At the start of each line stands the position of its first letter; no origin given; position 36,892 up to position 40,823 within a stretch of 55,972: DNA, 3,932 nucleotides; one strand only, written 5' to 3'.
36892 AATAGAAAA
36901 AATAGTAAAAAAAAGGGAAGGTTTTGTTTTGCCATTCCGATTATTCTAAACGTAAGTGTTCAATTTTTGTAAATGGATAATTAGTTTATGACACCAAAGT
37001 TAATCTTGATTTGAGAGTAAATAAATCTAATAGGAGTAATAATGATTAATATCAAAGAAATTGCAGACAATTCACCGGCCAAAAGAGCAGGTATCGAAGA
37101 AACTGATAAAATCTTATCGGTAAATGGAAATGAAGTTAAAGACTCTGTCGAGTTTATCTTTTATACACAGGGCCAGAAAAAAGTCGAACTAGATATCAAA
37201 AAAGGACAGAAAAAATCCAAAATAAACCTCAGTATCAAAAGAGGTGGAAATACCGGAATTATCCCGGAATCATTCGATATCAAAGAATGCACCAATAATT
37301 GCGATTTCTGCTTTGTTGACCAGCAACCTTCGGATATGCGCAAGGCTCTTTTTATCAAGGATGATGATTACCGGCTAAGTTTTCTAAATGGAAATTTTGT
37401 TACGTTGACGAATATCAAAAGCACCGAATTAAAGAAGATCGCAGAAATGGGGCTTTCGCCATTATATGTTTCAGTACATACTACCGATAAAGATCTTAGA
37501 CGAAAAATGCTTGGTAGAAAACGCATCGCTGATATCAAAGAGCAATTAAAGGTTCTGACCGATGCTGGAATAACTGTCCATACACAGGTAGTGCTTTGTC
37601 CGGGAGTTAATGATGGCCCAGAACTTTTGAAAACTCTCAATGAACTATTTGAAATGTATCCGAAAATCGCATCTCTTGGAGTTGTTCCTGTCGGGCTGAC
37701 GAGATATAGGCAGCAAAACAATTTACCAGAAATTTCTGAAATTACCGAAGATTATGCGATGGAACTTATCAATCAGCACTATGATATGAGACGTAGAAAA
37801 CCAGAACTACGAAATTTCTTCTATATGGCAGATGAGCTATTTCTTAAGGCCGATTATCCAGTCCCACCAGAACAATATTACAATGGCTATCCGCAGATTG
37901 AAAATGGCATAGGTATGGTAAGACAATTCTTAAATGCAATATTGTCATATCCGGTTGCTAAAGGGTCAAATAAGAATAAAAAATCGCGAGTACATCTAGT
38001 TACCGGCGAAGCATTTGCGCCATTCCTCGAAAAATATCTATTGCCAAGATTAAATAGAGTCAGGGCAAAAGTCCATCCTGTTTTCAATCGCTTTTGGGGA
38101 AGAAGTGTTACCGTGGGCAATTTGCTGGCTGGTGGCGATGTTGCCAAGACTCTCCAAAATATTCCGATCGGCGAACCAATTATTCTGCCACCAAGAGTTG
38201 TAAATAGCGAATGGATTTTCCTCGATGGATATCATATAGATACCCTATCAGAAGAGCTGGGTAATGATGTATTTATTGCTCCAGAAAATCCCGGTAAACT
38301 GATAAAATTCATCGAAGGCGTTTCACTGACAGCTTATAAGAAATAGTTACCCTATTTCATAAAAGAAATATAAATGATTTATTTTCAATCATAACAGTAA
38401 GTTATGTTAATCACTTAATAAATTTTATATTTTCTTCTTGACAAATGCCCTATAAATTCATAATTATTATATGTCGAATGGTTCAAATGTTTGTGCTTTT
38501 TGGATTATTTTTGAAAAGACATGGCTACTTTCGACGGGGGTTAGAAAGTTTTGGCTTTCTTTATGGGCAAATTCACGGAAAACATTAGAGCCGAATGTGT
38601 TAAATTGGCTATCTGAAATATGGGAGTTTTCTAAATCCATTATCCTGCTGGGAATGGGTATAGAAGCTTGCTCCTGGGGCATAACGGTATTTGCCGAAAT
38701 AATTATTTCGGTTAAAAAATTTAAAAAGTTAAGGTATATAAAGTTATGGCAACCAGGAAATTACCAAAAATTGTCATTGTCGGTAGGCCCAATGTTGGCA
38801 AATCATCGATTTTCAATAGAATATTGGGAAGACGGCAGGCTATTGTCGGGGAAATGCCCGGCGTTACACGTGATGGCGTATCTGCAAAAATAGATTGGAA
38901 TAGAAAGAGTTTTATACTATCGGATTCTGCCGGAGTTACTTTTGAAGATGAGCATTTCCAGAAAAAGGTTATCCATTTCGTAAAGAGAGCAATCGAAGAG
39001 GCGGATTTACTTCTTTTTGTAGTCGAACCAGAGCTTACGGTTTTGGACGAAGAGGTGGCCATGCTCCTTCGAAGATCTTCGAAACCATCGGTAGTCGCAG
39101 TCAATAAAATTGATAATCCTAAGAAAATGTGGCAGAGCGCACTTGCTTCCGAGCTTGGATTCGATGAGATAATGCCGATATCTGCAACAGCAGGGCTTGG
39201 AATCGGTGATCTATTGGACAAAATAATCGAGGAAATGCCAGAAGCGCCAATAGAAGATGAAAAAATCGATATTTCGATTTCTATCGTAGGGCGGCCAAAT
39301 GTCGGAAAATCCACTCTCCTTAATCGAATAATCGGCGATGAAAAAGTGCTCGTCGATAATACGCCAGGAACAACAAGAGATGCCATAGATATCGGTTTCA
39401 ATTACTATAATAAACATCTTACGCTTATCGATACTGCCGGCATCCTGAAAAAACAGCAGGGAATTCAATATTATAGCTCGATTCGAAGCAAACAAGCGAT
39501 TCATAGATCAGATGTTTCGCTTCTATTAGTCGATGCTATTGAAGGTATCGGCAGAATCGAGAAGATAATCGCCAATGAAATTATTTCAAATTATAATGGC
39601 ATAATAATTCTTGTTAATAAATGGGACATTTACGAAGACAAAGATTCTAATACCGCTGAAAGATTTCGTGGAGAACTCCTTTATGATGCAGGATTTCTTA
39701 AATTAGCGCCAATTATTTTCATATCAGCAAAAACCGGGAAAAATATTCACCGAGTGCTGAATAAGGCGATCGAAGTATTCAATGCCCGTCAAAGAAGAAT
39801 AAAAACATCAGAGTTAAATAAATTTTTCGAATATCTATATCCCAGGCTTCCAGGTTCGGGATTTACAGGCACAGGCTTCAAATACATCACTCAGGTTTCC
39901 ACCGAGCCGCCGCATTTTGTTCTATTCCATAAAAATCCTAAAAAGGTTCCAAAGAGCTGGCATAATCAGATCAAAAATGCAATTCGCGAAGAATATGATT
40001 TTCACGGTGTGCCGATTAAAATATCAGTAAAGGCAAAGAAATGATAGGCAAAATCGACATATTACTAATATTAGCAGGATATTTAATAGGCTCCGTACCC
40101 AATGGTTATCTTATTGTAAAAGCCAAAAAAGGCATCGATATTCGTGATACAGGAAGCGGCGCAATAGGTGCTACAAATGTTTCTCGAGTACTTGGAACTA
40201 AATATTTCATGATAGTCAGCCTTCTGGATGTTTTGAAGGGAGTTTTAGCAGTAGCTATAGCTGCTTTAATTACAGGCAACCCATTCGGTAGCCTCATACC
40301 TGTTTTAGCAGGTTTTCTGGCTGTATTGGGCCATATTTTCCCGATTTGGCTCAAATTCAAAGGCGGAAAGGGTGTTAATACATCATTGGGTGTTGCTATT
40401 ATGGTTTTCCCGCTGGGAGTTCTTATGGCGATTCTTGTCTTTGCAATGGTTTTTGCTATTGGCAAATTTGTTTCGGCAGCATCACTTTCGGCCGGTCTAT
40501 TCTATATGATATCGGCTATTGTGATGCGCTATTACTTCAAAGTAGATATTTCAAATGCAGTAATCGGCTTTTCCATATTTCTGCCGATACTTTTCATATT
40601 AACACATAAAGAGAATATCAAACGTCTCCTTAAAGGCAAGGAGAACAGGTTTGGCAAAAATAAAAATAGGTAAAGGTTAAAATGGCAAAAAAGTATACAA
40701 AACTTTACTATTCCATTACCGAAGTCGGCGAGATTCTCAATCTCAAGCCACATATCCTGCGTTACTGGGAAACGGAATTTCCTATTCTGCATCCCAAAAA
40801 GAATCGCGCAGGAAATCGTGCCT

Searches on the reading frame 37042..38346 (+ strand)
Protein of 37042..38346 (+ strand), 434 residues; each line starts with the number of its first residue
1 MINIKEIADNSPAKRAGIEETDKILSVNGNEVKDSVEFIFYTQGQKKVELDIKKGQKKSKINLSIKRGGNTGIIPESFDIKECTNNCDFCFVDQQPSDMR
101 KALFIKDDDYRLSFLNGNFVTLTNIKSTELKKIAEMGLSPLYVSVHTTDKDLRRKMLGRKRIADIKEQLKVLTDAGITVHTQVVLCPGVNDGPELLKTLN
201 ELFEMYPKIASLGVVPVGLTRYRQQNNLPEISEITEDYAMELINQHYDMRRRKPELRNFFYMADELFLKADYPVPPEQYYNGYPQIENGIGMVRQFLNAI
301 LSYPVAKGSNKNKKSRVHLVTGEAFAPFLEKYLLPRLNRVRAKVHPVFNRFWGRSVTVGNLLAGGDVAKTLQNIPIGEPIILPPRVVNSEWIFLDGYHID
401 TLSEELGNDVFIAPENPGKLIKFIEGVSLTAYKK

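Call 40: search_protein_families(library=pfam, proteins=[window:37042-38346:+], max_evalue=0.00001)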
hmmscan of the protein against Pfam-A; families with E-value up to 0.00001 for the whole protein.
window:37042-38346:+ (434 aa): 5 families
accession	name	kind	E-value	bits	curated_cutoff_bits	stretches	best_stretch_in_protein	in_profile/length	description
PF19238.5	Radical_SAM_2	-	1.3e-58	197.4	26.7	1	79-212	18-151/151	Radical SAM-like domain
PF04459.17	DUF512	-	1.4e-44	152.2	25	1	215-412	1-199/202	Protein of unknown function (DUF512)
PF04055.27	Radical_SAM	-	3e-08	34.5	29.5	1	129-192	93-157/166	Radical SAM superfamily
PF17820.7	PDZ_6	-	1.4e-07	31.6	27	1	4-53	2-53/54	PDZ domain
PF13180.12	PDZ_2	-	4.4e-07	30.5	27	1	4-64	16-79/80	PDZ domain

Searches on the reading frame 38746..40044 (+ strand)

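Call 27: search_protein_families(library=pfam, proteins=[window:38746-40044:+], max_evalue=0.001)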
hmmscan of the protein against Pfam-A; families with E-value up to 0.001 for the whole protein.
window:38746-40044:+ (432 aa): 15 families
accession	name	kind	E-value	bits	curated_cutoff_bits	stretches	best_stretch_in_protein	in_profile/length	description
PF01926.29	MMR_HSR1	-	1.3e-53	180.4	21.9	2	8-121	1-113/113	50S ribosome-binding GTPase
PF02421.24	FeoB_N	-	8.9e-26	90.7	27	2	8-160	2-156/156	Ferrous iron transport protein B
PF00009.33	GTP_EFTU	-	2.7e-21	76.5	26.5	2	177-345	5-186/188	Elongation factor Tu GTP binding domain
PF14714.11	KH_dom-like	-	7.6e-19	68.2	27.3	1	351-429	1-81/81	KH-domain-like of EngA bacterial GTPase enzymes, C-terminal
PF00350.29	Dynamin_N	-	2.8e-13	50.7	27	0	178-214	1-36/168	Dynamin family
PF04548.22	AIG1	-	1.2e-08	35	27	1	8-104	2-103/212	AIG1 family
PF16897.10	MMR_HSR1_Xtn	-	6.2e-08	33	35.2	1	110-164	53-104/106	C-terminal region of MMR_HSR1 domain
PF03193.22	RsgA_GTPase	-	1.6e-07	31.7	30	0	178-204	109-135/174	RsgA GTPase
PF08477.19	Roc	-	5.1e-07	30.4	27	0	8-29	1-22/119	Ras of Complex, Roc, domain of DAPkinase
PF00071.28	Ras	-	5.5e-07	29.8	21.6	0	180-343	4-158/162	Ras family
PF00025.27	Arf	-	1e-05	25.5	22.3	0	5-153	13-163/174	ADP-ribosylation factor family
PF00005.33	ABC_tran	-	1.8e-05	25.8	25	0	8-74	13-73/137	ABC transporter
PF03266.21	NTPase_1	-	6e-05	23.4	23.9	0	178-196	2-20/168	NTPase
PF05621.17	TniB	-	0.00027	20.8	22.4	0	4-27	33-56/189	Bacterial TniB protein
PF09439.16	SRPRB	-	0.00058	19.7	25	0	6-29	3-26/178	Signal recognition particle receptor beta subunit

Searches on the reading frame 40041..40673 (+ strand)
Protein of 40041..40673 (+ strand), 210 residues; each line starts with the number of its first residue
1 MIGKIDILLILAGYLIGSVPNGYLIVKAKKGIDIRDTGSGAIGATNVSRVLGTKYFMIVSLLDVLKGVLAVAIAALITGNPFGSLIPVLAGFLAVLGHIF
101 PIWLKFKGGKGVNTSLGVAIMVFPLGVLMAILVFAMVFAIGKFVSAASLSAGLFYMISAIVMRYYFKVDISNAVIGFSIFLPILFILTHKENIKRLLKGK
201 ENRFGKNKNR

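Call 27: search_protein_families(library=pfam, proteins=[window:40041-40673:+], max_evalue=0.001)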
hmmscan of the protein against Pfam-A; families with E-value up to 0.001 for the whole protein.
window:40041-40673:+ (210 aa): 1 family
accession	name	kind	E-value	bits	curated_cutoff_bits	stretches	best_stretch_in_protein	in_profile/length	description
PF02660.20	G3P_acyltransf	-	1.1e-48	165.9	24.1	1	13-196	2-164/164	Glycerol-3-phosphate acyltransferase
